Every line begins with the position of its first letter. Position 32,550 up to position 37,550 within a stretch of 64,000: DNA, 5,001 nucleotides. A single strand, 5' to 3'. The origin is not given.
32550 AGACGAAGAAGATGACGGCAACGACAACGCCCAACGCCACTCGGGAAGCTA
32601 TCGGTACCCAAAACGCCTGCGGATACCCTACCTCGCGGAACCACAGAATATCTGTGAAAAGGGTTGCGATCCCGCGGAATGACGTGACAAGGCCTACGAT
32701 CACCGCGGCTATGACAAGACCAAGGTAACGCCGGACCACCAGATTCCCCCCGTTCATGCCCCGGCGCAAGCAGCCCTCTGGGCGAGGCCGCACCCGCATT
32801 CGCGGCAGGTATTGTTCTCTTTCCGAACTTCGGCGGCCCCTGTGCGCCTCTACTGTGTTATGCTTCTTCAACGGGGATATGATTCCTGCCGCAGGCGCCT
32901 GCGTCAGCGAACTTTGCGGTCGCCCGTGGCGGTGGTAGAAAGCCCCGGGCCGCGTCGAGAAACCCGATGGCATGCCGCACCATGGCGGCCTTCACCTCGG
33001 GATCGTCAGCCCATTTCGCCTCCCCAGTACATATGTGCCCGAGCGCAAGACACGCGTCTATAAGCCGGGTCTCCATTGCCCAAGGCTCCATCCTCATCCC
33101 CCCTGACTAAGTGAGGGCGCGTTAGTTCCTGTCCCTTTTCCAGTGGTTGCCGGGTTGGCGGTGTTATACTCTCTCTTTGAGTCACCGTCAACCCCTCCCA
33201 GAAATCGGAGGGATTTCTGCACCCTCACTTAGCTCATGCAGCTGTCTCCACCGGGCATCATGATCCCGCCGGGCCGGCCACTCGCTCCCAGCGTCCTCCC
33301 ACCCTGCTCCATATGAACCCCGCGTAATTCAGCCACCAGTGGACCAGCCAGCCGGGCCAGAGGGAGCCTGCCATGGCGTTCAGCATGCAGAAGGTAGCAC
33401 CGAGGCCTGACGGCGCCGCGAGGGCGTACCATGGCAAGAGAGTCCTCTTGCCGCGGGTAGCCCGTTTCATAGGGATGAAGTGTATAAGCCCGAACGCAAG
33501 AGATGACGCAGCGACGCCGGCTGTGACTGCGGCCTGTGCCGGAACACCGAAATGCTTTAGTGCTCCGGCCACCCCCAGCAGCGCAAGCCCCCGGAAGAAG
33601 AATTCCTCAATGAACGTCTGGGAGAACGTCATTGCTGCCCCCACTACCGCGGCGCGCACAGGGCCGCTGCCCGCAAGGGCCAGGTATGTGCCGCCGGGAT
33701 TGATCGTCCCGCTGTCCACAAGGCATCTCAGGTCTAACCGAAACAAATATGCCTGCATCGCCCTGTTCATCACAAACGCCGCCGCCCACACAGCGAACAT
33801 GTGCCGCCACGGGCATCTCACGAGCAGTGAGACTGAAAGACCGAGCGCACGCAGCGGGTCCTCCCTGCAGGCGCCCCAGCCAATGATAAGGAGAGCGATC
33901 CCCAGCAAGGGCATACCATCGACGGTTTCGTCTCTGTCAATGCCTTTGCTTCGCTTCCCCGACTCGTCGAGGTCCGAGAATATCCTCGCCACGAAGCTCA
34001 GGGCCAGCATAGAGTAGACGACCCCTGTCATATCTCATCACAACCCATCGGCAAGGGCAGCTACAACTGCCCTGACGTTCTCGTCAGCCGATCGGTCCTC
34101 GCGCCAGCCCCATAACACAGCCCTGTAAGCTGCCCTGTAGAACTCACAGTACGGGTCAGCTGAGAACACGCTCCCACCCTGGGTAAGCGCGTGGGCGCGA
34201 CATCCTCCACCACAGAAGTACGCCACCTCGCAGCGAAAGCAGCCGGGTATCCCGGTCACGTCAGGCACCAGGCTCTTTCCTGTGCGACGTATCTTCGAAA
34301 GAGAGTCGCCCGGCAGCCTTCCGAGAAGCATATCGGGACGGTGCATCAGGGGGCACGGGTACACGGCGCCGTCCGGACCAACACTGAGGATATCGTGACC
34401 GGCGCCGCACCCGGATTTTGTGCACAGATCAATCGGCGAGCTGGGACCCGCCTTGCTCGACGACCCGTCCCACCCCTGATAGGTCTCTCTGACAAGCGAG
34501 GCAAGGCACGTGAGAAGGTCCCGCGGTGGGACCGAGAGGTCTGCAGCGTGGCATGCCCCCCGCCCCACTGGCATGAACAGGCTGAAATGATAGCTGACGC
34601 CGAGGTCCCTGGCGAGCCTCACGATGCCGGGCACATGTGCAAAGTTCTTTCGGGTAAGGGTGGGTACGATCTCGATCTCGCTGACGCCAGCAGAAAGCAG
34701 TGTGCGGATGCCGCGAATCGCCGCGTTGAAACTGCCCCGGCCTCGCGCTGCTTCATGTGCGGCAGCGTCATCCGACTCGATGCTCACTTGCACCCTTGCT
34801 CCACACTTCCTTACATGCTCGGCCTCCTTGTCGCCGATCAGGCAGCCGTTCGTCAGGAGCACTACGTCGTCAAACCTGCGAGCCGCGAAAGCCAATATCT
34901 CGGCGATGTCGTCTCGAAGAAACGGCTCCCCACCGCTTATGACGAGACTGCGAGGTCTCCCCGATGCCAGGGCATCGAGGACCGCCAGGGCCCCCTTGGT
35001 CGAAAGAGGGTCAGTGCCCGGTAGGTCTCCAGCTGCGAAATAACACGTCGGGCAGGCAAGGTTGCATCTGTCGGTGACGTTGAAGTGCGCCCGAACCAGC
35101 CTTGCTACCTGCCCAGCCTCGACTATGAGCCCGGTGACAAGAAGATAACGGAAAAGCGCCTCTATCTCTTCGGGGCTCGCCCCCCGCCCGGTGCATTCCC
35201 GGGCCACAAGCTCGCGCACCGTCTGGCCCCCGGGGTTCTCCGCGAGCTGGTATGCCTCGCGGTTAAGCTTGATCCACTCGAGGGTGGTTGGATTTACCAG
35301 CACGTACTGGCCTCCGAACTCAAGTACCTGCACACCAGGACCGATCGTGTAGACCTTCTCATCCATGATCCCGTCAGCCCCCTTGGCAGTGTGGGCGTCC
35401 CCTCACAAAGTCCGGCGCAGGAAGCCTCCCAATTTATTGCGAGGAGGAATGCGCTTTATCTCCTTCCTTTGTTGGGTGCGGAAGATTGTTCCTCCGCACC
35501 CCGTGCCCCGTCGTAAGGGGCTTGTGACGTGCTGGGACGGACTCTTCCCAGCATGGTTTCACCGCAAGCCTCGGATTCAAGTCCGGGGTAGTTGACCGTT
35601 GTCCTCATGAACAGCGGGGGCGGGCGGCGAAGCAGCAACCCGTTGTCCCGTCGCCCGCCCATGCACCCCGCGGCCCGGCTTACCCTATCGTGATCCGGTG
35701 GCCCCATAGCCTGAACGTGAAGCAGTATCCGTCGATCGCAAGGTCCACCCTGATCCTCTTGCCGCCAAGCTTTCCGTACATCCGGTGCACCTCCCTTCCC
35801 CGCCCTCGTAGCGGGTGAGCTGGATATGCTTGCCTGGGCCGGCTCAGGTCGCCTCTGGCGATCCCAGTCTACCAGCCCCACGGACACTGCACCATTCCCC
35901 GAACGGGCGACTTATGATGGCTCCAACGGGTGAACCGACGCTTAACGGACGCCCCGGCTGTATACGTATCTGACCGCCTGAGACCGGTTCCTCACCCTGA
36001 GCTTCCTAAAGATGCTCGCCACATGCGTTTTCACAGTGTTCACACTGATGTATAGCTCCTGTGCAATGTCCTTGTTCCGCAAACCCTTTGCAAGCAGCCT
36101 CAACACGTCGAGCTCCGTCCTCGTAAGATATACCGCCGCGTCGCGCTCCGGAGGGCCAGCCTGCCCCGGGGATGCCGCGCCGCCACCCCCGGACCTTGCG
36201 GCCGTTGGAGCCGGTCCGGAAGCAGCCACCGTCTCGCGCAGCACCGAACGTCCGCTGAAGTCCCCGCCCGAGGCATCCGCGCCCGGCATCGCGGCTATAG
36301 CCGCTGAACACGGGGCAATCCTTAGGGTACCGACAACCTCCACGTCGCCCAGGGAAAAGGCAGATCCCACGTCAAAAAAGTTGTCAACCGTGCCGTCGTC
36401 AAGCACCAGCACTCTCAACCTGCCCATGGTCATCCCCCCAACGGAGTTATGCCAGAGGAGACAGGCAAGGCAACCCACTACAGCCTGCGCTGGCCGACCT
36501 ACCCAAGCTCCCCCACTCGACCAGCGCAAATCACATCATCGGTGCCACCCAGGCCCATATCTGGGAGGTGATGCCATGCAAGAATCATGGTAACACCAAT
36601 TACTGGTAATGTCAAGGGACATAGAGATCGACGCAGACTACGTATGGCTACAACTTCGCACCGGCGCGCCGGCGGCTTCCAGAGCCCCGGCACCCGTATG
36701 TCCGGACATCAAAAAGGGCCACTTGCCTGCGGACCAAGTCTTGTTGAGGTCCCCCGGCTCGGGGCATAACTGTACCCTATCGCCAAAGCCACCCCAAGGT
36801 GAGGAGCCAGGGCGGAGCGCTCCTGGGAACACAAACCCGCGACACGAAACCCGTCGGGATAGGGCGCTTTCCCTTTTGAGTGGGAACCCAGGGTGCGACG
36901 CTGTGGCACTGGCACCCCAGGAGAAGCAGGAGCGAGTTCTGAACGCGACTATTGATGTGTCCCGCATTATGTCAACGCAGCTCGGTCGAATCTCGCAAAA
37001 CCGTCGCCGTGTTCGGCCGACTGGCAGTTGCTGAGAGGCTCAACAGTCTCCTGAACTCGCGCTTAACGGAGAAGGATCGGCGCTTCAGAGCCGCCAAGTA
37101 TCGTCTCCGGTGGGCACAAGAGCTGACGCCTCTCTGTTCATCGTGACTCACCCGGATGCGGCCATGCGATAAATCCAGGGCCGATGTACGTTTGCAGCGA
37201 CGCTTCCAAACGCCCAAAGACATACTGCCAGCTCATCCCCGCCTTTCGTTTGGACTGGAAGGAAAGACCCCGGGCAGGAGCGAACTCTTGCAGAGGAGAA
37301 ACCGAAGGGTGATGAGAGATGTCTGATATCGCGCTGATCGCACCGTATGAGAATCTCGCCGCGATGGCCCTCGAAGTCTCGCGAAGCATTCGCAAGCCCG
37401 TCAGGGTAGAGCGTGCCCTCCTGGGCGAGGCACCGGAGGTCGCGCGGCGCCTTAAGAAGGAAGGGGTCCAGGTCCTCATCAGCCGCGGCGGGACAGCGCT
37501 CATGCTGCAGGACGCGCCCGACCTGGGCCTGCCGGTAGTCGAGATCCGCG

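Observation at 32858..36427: Candidate undescribed radical SAM RiPP system with an unannotated 33-aa precursor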

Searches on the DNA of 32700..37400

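Call 14: search_rna_families(source=window, start=32700, end=37400, threshold=evalue, max_evalue=1)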
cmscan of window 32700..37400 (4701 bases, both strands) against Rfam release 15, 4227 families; matches with E-value up to 1: 0.
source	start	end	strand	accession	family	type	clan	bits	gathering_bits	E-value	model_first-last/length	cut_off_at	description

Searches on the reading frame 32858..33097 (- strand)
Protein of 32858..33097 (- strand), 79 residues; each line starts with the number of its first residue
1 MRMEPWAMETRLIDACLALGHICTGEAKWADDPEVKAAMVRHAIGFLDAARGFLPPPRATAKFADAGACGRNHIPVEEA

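Call 3: search_protein_families(library=pfam, proteins=[window:32858-33097:-], max_evalue=0.01)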
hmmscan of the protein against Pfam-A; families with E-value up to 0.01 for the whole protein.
window:32858-33097:- (79 aa): 0 families

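Call 4: search_protein_families(library=ncbifam, proteins=[window:32858-33097:-], max_evalue=0.01)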
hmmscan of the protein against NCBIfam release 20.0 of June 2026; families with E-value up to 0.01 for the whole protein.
window:32858-33097:- (79 aa): 0 families

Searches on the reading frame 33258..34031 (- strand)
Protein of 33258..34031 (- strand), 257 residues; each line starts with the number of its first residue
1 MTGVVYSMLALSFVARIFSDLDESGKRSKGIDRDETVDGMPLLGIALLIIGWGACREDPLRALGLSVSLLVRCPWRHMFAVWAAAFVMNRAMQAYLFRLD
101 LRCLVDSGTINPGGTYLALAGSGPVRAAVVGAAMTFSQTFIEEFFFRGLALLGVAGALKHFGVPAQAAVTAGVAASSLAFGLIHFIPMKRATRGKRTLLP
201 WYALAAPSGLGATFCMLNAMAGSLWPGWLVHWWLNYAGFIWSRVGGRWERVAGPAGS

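Call 3: search_protein_families(library=pfam, proteins=[window:33258-34031:-], max_evalue=0.01)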
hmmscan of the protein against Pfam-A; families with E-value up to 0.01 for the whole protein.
window:33258-34031:- (257 aa): 1 family
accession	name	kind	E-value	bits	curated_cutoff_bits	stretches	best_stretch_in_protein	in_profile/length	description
PF02517.21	Rce1-like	-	3.8e-10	40.4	22.4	1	128-236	5-92/93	Type II CAAX prenyl endopeptidase Rce1-like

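Call 4: search_protein_families(library=ncbifam, proteins=[window:33258-34031:-], max_evalue=0.01)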
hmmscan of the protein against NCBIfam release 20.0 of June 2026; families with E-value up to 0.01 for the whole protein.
window:33258-34031:- (257 aa): 2 families
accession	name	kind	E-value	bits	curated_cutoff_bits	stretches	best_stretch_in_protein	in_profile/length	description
NF041647.1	ABC_perm_CPBP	equivalog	0.00043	19.2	435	1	120-241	535-633/636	ABC transporter permease subunit/CPBP intramembrane protease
NF040914.1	Mrt_core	domain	0.0043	17.1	100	0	140-193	13-67/108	myxosortase family intramembrane protease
